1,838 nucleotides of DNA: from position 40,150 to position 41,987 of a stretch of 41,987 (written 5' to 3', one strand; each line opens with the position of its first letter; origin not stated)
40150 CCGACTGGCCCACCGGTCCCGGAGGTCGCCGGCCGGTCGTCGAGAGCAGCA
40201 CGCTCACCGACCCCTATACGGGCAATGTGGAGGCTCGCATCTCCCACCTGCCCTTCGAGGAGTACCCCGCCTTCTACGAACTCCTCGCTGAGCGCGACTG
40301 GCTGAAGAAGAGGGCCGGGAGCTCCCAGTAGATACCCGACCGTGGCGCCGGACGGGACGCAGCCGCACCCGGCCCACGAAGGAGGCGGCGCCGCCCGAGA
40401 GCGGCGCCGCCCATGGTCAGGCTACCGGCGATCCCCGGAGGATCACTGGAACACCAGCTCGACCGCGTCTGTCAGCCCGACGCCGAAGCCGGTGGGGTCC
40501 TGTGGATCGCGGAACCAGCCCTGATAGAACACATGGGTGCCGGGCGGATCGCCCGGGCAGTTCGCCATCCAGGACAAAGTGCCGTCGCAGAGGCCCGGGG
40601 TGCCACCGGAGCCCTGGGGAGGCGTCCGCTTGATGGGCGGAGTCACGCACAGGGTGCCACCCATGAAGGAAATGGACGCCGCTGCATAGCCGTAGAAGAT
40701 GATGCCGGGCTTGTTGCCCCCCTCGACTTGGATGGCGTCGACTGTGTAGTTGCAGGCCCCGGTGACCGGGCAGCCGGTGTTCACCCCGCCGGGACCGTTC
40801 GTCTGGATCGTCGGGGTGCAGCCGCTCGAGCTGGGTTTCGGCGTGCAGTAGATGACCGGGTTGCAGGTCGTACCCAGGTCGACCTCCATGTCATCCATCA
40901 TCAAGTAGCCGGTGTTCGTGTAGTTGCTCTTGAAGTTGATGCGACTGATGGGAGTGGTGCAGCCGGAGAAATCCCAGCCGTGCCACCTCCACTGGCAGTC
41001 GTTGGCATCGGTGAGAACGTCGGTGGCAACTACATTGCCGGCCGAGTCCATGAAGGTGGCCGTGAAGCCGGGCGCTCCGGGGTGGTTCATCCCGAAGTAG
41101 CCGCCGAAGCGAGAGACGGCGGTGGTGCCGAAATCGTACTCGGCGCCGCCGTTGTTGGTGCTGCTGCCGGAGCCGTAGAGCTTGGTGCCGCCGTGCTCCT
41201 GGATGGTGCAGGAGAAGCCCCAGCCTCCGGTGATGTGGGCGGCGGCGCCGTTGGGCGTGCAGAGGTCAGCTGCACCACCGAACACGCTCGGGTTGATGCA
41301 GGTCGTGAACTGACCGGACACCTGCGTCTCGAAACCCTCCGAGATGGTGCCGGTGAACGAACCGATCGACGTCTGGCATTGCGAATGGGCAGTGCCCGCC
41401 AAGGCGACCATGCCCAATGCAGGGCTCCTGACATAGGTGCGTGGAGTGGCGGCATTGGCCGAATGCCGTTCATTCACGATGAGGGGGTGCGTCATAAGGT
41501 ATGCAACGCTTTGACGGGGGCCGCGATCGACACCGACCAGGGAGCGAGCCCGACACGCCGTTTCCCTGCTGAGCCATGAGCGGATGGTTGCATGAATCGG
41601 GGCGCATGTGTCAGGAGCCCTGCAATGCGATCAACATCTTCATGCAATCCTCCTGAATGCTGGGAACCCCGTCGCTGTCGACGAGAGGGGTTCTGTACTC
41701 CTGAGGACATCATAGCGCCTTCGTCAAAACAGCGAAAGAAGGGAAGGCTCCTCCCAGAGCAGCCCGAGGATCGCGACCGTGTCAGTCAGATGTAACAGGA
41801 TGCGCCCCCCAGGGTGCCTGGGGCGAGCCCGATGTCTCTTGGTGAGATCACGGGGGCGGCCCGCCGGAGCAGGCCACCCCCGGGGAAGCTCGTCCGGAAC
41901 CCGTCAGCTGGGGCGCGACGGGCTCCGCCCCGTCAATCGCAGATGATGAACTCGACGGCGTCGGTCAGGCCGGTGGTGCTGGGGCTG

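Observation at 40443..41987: Tandem lower-GC paralogs encoding Cys-rich secreted proteins with a conserved C-terminal GLTDAVE(L/F) tail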

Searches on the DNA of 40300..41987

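Call 34: search_rna_families(source=window, start=40300, end=41987, threshold=evalue, max_evalue=1)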
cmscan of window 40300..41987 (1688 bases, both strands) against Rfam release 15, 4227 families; matches with E-value up to 1: 2.
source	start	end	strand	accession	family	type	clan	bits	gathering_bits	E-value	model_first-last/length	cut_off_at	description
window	40328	40394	+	RF01763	Guanidine-III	Cis-reg; riboswitch;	-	21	36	0.11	1-67/67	no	Guanidine-III riboswitch aptamer (yKKC-III)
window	41084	41157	+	RF02791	CcsR1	Gene; sRNA;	-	15.9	65.3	0.98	1-83/83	no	Conserved CCUCCUCCC motif stress-induced RNA 1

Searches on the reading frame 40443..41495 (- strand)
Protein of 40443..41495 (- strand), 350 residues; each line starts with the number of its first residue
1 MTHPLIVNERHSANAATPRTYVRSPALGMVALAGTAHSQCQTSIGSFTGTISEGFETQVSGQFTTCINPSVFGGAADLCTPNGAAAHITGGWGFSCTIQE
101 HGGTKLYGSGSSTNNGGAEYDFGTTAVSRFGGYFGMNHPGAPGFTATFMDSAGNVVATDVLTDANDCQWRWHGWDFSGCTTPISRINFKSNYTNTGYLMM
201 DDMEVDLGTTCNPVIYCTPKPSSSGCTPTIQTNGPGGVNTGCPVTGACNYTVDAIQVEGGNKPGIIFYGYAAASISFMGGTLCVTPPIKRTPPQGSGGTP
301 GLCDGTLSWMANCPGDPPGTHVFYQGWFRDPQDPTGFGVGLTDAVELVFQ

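Call 3: search_protein_families(library=pfam, proteins=[window:40443-41495:-], max_evalue=1)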
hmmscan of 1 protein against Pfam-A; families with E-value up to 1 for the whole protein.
window:40443-41495:- (350 aa): 1 family
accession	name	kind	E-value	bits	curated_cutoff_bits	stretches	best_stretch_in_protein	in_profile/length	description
PF14557.12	AphA_like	-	0.29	11.3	27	1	13-52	3-42/174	Putative AphA-like transcriptional regulator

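Call 4: search_protein_families(library=ncbifam, proteins=[window:40443-41495:-], max_evalue=1)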
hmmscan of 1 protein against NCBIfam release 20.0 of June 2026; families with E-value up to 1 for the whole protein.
window:40443-41495:- (350 aa): 0 families

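Call 9: find_homologous_proteins(query=window:40443-41495:-)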
Query window:40443-41495:- (350 aa): 61 proteins with E <= 0.001 among 3979 candidates.
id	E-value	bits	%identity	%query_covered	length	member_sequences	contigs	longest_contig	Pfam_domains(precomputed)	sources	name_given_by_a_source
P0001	5.9e-221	751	99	93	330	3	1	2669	-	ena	-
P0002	1.8e-79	286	50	89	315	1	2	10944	-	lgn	-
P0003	1.7e-74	269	47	89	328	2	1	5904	-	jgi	jgi:hypothetical protein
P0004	4.9e-72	261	45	89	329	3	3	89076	-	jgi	jgi:hypothetical protein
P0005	2.1e-61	226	44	88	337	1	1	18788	-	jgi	-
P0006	6.0e-59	218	67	44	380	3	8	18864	-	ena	-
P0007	6.9e-53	198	40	94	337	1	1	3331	-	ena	-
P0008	5.3e-52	195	38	91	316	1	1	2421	-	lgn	-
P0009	1.1e-51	194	39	93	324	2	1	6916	-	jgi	jgi:hypothetical protein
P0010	3.2e-51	193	43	92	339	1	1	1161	-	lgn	-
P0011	1.6e-50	190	40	89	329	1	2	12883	-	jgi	jgi:hypothetical protein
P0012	1.0e-49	188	37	93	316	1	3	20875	-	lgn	-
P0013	6.4e-49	185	65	41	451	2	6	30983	-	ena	-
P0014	1.3e-47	181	40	91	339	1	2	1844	-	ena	-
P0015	8.3e-47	178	37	93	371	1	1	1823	-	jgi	jgi:hypothetical protein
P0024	9.2e-44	168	36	88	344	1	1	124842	-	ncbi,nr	ncbi:MAG: hypothetical protein H6828_09630 [Planctomycetes bacterium]|nr:hypothetical protein [Planc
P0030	3.5e-40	156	50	52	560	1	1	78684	PF11617.14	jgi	-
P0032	3.0e-39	153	37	94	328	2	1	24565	-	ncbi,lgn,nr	ncbi:MAG: hypothetical protein VYE81_01255 [Planctomycetota bacterium]|nr:hypothetical protein [Plan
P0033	8.0e-39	152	38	87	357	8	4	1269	-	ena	-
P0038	3.3e-30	124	42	47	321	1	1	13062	-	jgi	jgi:hypothetical protein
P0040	8.7e-26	109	41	48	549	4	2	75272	-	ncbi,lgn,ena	-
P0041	8.8e-26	109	41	53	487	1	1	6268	-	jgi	-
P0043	7.6e-23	99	38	53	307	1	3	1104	-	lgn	-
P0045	4.8e-19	87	37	52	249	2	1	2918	-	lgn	-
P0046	3.7e-17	81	38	46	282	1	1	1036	-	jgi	jgi:hypothetical protein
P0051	2.3e-12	65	37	42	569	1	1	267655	-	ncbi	-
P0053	3.5e-10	58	38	38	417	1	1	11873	PF26766.1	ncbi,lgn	-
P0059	1.1e-5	43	96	8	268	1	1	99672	-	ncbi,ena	-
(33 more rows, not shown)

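Call 13: find_encoding_contigs(protein=P0001, flank=10000)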
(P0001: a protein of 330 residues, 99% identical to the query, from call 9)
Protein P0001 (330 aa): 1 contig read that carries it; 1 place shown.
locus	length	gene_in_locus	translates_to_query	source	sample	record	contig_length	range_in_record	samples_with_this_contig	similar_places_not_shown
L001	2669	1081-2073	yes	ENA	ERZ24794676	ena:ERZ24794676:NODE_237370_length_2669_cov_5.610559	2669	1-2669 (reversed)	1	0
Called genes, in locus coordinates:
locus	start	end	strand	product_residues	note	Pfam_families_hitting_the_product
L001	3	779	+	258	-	?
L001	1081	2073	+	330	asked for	-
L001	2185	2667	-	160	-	?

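Call 14: find_encoding_contigs(protein=P0059, flank=10000)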
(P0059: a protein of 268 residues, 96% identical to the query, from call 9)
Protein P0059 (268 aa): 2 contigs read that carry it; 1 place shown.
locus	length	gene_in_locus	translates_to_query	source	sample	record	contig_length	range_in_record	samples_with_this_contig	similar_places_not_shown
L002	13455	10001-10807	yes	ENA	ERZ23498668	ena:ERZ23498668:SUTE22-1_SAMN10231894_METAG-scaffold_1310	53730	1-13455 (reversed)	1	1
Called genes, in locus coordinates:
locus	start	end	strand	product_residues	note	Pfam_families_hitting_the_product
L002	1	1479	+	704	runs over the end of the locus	PF00498:FHA, PF16697:Yop-YscD_cpl, PF01590:GAF, PF13185:GAF_2, PF13492:GAF_3, PF00158:Sigma54_activat, PF14532:Sigma54_activ_2, PF25601:AAA_lid_14, +2 more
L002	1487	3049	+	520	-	-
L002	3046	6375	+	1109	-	PF00069:Pkinase, PF07714:PK_Tyr_Ser-Thr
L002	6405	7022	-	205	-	PF02627:CMD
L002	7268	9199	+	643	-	PF00672:HAMP (weak), PF08447:PAS_3 (faint), PF00989:PAS, PF08448:PAS_4, PF13426:PAS_9, PF00512:HisKA, PF02518:HATPase_c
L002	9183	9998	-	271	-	PF02666:PS_Dcarbxylase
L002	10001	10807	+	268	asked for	-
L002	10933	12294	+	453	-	-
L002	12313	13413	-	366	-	PF00294:PfkB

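Call 26: predict_structure(alignment_id=A1)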
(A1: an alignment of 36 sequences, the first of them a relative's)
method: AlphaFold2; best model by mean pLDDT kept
length: 330 residues; sequences in the alignment: 36
mean_pLDDT: 85.6   pTM: 0.66
mean pLDDT of the five models: 85.6, 85.4, 85.1, 85.1, 84.2
residues with pLDDT >= 90: 199; 70-90: 83; 50-70: 31; < 50: 17
segments of 3 or more residues with pLDDT < 50: 1-3, 14-16, 216-226
pLDDT, mean of each block of 10 residues (from residue 1): 52 56 93 95 92 95 89 91 95 79 93 90 90 95 92 91 93 78 86 77 93 57 52 94 95 91 91 96 95 73 94 86 86
secondary structure, 60 per line:
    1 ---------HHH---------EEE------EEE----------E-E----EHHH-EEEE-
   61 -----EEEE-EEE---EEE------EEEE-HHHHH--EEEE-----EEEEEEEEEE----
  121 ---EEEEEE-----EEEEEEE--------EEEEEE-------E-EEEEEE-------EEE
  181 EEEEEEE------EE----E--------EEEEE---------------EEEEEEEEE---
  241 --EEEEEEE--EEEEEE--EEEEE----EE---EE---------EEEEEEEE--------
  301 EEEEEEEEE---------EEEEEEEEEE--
elements in order: E22-24 E31-33 E56-59 E66-69 E71-73 E77-79 E86-89 H91-95 E98-101 E107-116 E124-129 E135-141 E150-155 E165-170 E178-187 E209-213 E229-237 E243-249 E252-257 E260-264 E285-292 E301-309 E319-328

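Call 71: search_protein_families(library=ncbifam, proteins=[P0030, P0041, P0038, P0043, P0045, P0046, P0024, P0033], max_evalue=0.01)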
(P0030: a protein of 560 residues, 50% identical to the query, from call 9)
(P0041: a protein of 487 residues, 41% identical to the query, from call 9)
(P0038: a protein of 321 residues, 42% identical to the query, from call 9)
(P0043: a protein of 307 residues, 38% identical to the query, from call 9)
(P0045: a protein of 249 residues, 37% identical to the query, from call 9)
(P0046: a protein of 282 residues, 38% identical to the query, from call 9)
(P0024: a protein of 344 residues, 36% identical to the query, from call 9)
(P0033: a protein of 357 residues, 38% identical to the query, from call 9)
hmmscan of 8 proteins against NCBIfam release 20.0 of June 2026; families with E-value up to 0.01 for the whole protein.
P0030 (560 aa): 0 families

P0041 (487 aa): 1 family
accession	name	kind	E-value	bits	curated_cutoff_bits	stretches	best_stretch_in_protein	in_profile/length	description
NF041540.1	dockerin_GC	domain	2.6e-05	24.5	29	1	439-486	17-67/67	GC-type dockerin domain-anchored protein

P0038 (321 aa): 0 families

P0043 (307 aa): 0 families

P0045 (249 aa): 0 families

P0046 (282 aa): 0 families

P0024 (344 aa): 0 families

P0033 (357 aa): 0 families

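Call 81: list_cluster_members(proteins=[P0059, P0040, P0051, P0053, P0024, P0032, P0079, P0098])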
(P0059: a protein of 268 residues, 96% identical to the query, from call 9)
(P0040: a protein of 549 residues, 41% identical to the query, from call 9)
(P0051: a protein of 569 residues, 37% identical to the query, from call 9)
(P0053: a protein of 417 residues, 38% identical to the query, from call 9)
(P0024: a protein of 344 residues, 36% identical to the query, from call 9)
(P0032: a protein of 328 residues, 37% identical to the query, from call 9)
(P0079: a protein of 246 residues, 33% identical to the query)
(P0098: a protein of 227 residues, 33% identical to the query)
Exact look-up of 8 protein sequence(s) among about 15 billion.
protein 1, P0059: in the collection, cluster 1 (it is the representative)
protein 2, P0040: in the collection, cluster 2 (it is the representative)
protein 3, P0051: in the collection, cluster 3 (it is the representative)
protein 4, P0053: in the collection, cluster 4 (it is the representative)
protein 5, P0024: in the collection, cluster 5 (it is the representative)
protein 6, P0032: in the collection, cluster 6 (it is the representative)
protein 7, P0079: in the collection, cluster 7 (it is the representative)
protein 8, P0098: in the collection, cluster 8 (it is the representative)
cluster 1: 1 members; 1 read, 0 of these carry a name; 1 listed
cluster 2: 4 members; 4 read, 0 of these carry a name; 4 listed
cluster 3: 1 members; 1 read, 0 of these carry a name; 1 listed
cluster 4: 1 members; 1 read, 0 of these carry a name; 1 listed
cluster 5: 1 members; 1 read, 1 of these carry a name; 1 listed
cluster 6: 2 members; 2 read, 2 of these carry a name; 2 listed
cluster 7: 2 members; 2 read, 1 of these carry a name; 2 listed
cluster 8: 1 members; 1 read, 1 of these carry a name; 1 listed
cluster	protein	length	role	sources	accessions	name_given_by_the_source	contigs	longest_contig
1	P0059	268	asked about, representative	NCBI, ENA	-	-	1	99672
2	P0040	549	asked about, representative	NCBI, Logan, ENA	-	-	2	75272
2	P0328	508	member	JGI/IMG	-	-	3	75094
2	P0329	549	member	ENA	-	-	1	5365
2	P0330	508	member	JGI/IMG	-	-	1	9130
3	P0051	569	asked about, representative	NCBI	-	-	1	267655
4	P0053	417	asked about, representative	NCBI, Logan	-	-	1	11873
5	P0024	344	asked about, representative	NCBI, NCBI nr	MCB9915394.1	MAG: hypothetical protein H6828_09630 [Planctomycetes bacterium] | hypothetical protein [Planctomycetota bacterium]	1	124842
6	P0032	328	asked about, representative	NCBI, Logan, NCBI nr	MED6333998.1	MAG: hypothetical protein VYE81_01255 [Planctomycetota bacterium] | hypothetical protein [Planctomycetota bacterium]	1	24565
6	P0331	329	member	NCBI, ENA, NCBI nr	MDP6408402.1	MAG: hypothetical protein QGI46_03405 [Planctomycetota bacterium] | hypothetical protein [Planctomycetota bacterium]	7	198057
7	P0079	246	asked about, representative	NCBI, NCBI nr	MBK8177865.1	MAG: hypothetical protein IPK67_02980 [Planctomycetes bacterium] | hypothetical protein [Planctomycetota bacterium]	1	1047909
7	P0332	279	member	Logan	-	-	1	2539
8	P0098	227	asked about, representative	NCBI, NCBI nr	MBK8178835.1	MAG: hypothetical protein IPK67_08075 [Planctomycetes bacterium] | hypothetical protein [Planctomycetota bacterium]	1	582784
